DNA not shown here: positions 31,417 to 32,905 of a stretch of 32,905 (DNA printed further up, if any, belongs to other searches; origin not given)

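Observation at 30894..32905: Two-gene module of a wHTH protein plus an MmeI-like enzyme under a consensus promoter. It is a candidate non-canonical defence or RM system that the ORF track misses.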

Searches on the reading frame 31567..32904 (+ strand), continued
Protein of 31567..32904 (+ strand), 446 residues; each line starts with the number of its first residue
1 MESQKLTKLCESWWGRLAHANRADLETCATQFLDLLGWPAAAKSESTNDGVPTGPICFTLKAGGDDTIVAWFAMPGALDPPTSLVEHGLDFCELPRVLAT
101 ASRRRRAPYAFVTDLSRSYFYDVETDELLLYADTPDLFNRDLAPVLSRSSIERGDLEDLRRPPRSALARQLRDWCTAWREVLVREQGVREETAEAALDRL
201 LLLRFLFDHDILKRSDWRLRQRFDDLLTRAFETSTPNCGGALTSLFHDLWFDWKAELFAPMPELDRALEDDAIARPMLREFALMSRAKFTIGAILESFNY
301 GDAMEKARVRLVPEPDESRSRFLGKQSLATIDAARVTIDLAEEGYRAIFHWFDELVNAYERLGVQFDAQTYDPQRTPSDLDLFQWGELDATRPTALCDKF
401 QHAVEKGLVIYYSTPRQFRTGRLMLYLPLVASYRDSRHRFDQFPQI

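Call 22: search_protein_families(library=pfam, proteins=[P0271, P0282, P0285, P0288, P0292, P0293, P0295, P0299, P0307, P0311], max_evalue=0.1)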
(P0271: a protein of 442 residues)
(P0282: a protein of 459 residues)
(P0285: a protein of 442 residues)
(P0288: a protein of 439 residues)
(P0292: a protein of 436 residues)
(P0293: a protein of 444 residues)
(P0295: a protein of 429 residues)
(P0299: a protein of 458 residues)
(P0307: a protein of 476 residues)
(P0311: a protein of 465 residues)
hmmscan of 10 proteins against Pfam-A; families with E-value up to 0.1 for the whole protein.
P0271 (442 aa): 0 families

P0282 (459 aa): 0 families

P0285 (442 aa): 0 families

P0288 (439 aa): 0 families

P0292 (436 aa): 0 families

P0293 (444 aa): 0 families

P0295 (429 aa): 1 family
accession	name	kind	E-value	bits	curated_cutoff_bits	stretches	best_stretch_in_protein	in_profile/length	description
PF14538.11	Raptor_N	-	0.08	13.2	27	0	335-408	31-100/151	Raptor N-terminal CASPase like domain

P0299 (458 aa): 0 families

P0307 (476 aa): 0 families

P0311 (465 aa): 1 family
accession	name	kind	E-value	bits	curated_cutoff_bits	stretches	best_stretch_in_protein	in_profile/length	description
PF14786.12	Death_2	-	0.053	13.9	25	0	188-220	88-119/146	Tube Death domain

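Call 24: predict_structure(alignment_id=A1)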
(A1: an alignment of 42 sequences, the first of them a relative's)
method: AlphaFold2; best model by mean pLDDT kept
length: 480 residues; sequences in the alignment: 42
mean_pLDDT: 89.7   pTM: 0.87
mean pLDDT of the five models: 89.7, 89.4, 89.0, 88.8, 88.5
residues with pLDDT >= 90: 341; 70-90: 104; 50-70: 24; < 50: 11
segments of 3 or more residues with pLDDT < 50: 470-480
pLDDT, mean of each block of 10 residues (from residue 1): 85 86 92 93 72 86 85 94 94 95 92 96 93 95 93 86 91 96 97 97 92 71 92 87 96 94 96 95 94 92 89 91 96 96 96 97 94 81 89 93 97 96 97 90 94 82 57 43
secondary structure, 60 per line:
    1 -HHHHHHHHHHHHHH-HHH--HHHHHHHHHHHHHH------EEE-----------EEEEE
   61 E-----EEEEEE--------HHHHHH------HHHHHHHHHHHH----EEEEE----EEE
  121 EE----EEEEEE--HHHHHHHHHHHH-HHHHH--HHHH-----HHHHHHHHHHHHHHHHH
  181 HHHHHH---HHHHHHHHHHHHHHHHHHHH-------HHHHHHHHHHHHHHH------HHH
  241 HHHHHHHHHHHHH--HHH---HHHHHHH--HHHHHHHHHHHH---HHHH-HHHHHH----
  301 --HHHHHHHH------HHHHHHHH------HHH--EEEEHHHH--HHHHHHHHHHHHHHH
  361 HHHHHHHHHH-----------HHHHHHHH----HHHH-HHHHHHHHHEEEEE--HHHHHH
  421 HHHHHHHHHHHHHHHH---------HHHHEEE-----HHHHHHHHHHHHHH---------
elements in order: H2-15 H22-35 E42-44 E56-61 E67-72 H81-86 H93-104 E109-113 E118-122 E127-132 H135-146 H148-152 H155-158 H164-186 H190-209 H217-231 H238-253 H262-268 H271-282 H286-289 H291-296 H303-310 H317-324 E336-339 H340-343 H346-370 H382-389 H394-397 H399-407 E408-412 H415-436 H446-449 E450-452 H458-471
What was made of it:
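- The model has pLDDT 89.7 (call 24). The model is confident, with a compact C-terminal domain (call 24).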

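Call 25: search_protein_families(library=padloc, proteins=[P0001, P0271, P0282, P0285, P0288, P0292, P0293, P0295, P0299, P0307], max_evalue=1)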
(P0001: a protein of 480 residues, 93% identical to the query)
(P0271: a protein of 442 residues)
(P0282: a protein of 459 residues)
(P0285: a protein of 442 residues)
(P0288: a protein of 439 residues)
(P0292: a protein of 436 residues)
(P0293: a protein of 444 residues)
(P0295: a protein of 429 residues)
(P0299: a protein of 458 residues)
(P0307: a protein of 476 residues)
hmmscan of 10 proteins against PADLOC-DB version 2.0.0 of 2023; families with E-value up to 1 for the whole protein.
P0001 (480 aa): 0 families

P0271 (442 aa): 0 families

P0282 (459 aa): 0 families

P0285 (442 aa): 1 family
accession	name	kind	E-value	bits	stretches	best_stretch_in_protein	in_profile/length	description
PDLC03980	PD-Lambda-2_A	-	0.0096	14.6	0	292-356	16-79/92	-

P0288 (439 aa): 0 families

P0292 (436 aa): 0 families

P0293 (444 aa): 0 families

P0295 (429 aa): 0 families

P0299 (458 aa): 1 family
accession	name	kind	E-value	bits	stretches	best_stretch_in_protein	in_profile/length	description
PDLC02963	RT-Toprim_I-C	-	0.05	10.2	1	147-226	293-371/552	single gene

P0307 (476 aa): 0 families

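Call 30: fold_search(model_id=the predicted structure, library=pdb)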
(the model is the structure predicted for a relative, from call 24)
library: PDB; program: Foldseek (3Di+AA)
matches with E <= 10: 147; with E <= 0.001: 0
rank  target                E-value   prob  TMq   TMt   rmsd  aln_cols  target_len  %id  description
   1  8c45_A                6.5e-02  0.97  0.30  0.14  15.3       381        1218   10  PglX methyltransferase from the Salmonella BREX phage defence system (aka BrxX) (released 2024-07-10)
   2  6hum_F                2.6e-01  0.06  0.11  0.09  25.0       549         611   11  Structure of the photosynthetic complex I from Thermosynechococcus elongatus (released 2019-01-09)
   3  9ewz_C                3.4e-01  0.47  0.24  0.11  16.1       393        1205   13  Cryo-EM structure of the E. coli BrxX methyltransferase in complex with DNA (released 2025-03-05)
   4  8q56_A                3.5e-01  0.35  0.23  0.11  18.0       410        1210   14  PglX methyltransferase of Salmonella BREX phage defence system (aka BrxX) bound to inhibitor Ocr (released 2024-08-21)
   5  8gym_B                5.1e-01  0.13  0.12  0.13  26.2       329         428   11  Cryo-EM structure of Tetrahymena thermophila respiratory mega-complex MC IV2+(I+III2+II)2 (released 2023-06-14)
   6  4qik_A                6.6e-01  0.06  0.10  0.14  22.4       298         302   13  Crystal structure of the ROQ domain of human Roquin in complex with the TNF23 RNA duplex (released 2014-07-16)
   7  6nbx_F                9.1e-01  0.06  0.14  0.11  26.7       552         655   12  T.elongatus NDH (data-set 2) (released 2019-02-27)
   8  4imi_C                1.1e+00  0.05  0.10  0.12  19.6       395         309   10  Novel Modifications on C-terminal Domain of RNA Polymerase II can Fine- tune the Phosphatase Activity of Ssu72. (released 2013-08-07)
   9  7td4_R                1.2e+00  0.06  0.11  0.15  21.1       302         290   10  Sphingosine-1-phosphate receptor 1-Gi complex bound to Siponimod (released 2022-02-09)
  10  7td3_R                1.4e+00  0.04  0.10  0.13  21.1       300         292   11  Sphingosine-1-phosphate receptor 1-Gi complex bound to S1P (released 2022-02-09)
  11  5h5m_B                1.4e+00  0.03  0.09  0.12  19.1       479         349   11  Crystal structure of HMP-1 M domain (released 2017-03-29)
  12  8irt_R                1.7e+00  0.04  0.09  0.13  17.8       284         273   10  Dopamine Receptor D3R-Gi-Rotigotine complex (released 2023-06-07)
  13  7n9f_Z                2.1e+00  0.04  0.11  0.06  22.4       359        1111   13  Structure of the in situ yeast NPC (released 2022-01-26)
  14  7owg_Y                2.2e+00  0.03  0.08  0.04  21.2       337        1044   14  human DEPTOR in a complex with mutant human mTORC1 A1459P (released 2021-09-08)
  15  29mu_F                2.6e+00  0.03  0.12  0.15  20.3       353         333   14  Sesterterpene Synthase from Streptomyces mobaraensis (Sestermobaraene Synthase, SmTS1) in complex with pyrophosphate ( (released 2026-04-08)
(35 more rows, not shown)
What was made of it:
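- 31969..32466 (+): ORF2 aa 135-300: multi-helical spacer homologous to the Type IIG/IIL helical connector (motif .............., aa 197-210). Foldseek's best hit is PglX (call 30).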

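Call 36: find_encoding_contigs(protein=P0271, flank=5000, max_places=3)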
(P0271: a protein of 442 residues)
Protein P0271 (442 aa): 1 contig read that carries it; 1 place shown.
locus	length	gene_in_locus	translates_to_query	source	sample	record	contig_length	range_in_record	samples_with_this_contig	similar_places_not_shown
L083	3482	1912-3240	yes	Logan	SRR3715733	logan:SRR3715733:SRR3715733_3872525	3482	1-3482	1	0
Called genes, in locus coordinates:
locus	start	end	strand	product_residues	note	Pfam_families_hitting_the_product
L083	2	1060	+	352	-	?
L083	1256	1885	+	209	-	-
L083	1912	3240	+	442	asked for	-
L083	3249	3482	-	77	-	?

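Call 37: find_encoding_contigs(protein=P0282, flank=5000, max_places=3)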
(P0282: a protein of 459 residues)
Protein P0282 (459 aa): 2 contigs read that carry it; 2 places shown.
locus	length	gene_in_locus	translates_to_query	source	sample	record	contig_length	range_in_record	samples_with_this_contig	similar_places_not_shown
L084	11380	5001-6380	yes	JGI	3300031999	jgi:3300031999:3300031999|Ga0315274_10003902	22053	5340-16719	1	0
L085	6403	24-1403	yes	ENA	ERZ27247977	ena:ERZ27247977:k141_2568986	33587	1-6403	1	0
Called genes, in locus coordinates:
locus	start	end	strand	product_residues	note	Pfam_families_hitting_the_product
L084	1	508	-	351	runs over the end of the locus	PF03706:LPG_synthase_TM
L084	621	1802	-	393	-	PF01969:Ni_insertion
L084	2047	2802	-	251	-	PF00731:AIRC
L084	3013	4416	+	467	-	PF04055:Radical_SAM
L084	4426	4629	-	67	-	-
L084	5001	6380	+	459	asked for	-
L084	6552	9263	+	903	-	PF14312:FG-GAP_2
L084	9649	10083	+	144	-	PF03652:RuvX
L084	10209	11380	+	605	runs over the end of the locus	PF13231:PMT_2, PF00515:TPR_1, PF07719:TPR_2 (weak), PF13424:TPR_12, PF13432:TPR_16 (weak), PF13414:TPR_11, PF00515:TPR_1 (weak), PF07719:TPR_2 (weak), +7 more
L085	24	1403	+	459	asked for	-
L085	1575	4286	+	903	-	PF14312:FG-GAP_2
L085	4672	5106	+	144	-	PF03652:RuvX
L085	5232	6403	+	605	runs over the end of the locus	PF13231:PMT_2, PF00515:TPR_1, PF07719:TPR_2 (weak), PF13424:TPR_12, PF13432:TPR_16 (weak), PF13414:TPR_11, PF00515:TPR_1 (weak), PF07719:TPR_2 (weak), +7 more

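Call 38: find_encoding_contigs(protein=P0285, flank=5000, max_places=3)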
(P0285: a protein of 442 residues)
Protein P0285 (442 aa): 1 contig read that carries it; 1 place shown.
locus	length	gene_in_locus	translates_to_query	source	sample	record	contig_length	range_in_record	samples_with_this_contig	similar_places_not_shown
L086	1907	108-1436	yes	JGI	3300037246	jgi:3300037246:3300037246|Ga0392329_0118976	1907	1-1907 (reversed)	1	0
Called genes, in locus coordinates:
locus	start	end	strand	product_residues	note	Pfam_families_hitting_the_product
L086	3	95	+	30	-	?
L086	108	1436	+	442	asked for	-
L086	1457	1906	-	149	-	?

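Call 56: list_cluster_members(proteins=[P0271, P0282, P0285, P0288, P0292, P0293, P0295, P0297, P0299, P0308])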
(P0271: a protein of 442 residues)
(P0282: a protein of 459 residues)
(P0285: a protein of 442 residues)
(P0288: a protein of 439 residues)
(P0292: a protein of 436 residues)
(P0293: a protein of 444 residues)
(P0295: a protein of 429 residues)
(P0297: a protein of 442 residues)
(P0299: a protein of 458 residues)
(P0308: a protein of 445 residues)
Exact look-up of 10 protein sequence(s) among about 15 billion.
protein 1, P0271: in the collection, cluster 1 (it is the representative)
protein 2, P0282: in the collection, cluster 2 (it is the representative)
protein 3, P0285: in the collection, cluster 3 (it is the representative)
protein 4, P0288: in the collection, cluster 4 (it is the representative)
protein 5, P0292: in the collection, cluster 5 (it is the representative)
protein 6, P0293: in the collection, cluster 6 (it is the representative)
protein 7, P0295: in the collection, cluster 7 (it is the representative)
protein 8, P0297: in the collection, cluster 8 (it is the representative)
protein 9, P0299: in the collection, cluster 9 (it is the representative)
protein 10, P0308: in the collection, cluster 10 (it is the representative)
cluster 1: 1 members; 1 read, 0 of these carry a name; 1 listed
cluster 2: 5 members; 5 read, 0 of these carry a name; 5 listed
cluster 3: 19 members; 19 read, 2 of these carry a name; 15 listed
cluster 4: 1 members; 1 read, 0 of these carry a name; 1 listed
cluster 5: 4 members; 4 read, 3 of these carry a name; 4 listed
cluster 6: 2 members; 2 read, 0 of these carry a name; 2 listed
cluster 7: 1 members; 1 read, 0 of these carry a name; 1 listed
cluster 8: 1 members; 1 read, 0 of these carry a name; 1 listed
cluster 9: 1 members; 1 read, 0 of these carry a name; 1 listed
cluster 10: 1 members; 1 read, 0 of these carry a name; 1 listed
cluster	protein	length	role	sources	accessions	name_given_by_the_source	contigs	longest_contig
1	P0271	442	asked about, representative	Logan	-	-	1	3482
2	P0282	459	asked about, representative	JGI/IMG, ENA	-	-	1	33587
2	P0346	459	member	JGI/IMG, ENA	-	-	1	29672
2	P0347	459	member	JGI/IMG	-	-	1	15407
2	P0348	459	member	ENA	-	-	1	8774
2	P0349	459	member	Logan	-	-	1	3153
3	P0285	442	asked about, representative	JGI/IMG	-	hypothetical protein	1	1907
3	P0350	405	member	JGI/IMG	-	hypothetical protein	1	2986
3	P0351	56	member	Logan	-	-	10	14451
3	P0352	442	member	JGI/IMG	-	-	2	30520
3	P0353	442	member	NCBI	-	-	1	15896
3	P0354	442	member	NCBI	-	-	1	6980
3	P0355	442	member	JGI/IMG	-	-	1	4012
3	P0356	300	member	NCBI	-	-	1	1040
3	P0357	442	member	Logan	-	-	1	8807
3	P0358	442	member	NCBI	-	-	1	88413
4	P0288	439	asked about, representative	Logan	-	-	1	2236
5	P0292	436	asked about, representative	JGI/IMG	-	hypothetical protein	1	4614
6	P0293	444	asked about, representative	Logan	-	-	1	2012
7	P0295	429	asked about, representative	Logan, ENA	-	-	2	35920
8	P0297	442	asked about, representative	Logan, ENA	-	-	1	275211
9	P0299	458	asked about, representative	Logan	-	-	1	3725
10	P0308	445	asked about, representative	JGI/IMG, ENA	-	-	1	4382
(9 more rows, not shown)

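Call 57: search_protein_families(library=pfam, alignment_id=A1, max_evalue=1)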
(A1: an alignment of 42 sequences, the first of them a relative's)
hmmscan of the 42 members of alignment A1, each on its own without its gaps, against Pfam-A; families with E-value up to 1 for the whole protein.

A. member 1, P0001 (480 aa): 0 families

B. families by the number of members that match (of 42 scanned): 10 families
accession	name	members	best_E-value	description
PF02909.22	TetR_C_1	3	0.012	Tetracyclin repressor-like, C-terminal domain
PF21102.3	DprA_N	2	0.034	DprA-like N-terminal HHH domain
PF19916.4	VMAP-M0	1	0.02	vWA-MoxR associated protein middle region 0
PF09860.14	DUF2087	1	0.027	Uncharacterized protein conserved in bacteria (DUF2087)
PF00787.29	PX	1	0.088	PX domain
PF17841.6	Bep_C_terminal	1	0.11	BID domain of Bartonella effector protein (Bep)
PF01123.25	Stap_Strp_toxin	1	0.12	Staphylococcal/Streptococcal toxin, OB-fold domain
PF02393.21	US22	1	0.13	US22 like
PF06387.16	Calcyon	1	0.18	D1 dopamine receptor-interacting protein (calcyon)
PF13276.12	HTH_21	1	0.27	HTH-like domain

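Call 58: find_encoding_contigs(protein=P0297, flank=5000, max_places=2)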
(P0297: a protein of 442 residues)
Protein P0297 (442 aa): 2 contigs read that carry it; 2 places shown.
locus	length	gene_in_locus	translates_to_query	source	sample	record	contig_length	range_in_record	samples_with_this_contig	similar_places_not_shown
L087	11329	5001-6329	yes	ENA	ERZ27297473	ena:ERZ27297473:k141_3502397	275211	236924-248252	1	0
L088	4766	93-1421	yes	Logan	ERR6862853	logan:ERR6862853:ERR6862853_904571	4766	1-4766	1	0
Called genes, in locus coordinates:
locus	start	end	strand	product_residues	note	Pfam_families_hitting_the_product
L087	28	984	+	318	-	PF00005:ABC_tran, PF13304:AAA_21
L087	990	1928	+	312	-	PF12679:ABC2_membrane_2, PF12730:ABC2_membrane_4 (weak)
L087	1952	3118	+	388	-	-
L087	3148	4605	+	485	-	PF01425:Amidase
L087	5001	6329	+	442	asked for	-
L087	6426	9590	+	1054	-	PF00211:Guanylate_cyc, PF13191:AAA_16, PF13424:TPR_12, PF28559:TPR_SusR (weak), PF13424:TPR_12, PF00515:TPR_1 (weak), PF13424:TPR_12, PF17874:TPR_MalT, +8 more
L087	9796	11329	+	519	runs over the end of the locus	PF01844:HNH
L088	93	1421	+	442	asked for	-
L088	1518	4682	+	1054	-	PF00211:Guanylate_cyc, PF13191:AAA_16, PF13424:TPR_12, PF28559:TPR_SusR (weak), PF13424:TPR_12, PF00515:TPR_1 (weak), PF13424:TPR_12, PF17874:TPR_MalT, +8 more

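Call 59: find_encoding_contigs(protein=P0358, flank=5000, max_places=2)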
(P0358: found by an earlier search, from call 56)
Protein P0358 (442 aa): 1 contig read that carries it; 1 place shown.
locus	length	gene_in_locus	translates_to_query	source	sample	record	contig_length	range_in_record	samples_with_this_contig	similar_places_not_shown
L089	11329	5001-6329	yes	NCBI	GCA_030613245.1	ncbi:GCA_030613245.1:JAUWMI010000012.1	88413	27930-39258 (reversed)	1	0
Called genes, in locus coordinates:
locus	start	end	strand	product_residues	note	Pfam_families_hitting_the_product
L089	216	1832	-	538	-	-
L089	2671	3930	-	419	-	PF07075:NamZ_N, PF20732:NamZ_C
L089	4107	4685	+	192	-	PF02677:QueH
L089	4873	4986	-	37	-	-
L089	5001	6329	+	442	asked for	-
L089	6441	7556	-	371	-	PF03054:tRNA_Me_trans, PF20259:tRNA_Me_trans_M, PF20258:tRNA_Me_trans_C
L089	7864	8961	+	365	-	PF08240:ADH_N, PF16912:Glu_dehyd_C, PF00107:ADH_zinc_N, PF13602:ADH_zinc_N_2 (faint)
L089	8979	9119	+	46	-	-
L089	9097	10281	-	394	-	PF02684:LpxB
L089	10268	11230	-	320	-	PF01408:GFO_IDH_MocA, PF02894:GFO_IDH_MocA_C (faint), PF22725:GFO_IDH_MocA_C3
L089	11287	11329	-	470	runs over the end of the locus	PF13727:CoA_binding_3, PF17836:PglD_N (weak), PF02397:Bac_transf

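Call 60: find_encoding_contigs(protein=P0295, flank=5000, max_places=2)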
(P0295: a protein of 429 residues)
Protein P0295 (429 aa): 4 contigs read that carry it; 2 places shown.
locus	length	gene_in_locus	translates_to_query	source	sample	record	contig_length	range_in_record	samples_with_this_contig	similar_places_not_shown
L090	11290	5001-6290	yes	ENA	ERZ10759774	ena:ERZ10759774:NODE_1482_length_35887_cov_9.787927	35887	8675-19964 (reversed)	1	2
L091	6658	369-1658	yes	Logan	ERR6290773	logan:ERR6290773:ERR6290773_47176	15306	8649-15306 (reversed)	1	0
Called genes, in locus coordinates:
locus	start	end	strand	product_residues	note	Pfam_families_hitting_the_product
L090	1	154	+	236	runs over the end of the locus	PF03938:OmpH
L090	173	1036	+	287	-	PF13641:Glyco_tranf_2_3, PF00535:Glycos_transf_2, PF10111:Glyco_tranf_2_2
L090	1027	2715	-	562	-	PF13145:Rotamase_2 (weak), PF00639:Rotamase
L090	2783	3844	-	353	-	-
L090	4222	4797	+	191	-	PF02677:QueH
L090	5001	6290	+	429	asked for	-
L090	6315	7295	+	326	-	PF02729:OTCace_N, PF00185:OTCace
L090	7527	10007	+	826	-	PF00343:Phosphorylase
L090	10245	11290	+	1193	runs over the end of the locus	PF02463:SMC_N, PF13175:AAA_15, PF13304:AAA_21 (weak), PF13476:AAA_23, PF13555:AAA_29 (weak), PF10473:CENP-F_leu_zip (faint), PF24161:CCDC39, PF06470:SMC_hinge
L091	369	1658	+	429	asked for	-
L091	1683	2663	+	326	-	PF02729:OTCace_N, PF00185:OTCace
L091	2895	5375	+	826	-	PF00343:Phosphorylase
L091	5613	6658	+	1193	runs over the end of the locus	PF02463:SMC_N, PF13175:AAA_15, PF13304:AAA_21 (weak), PF13476:AAA_23, PF13555:AAA_29 (weak), PF10473:CENP-F_leu_zip (faint), PF24161:CCDC39, PF06470:SMC_hinge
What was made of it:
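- Distant solitary relatives lie among tRNA-modification and housekeeping genes, with queH upstream in two loci and mnmA beside one of them (calls 59, 60).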
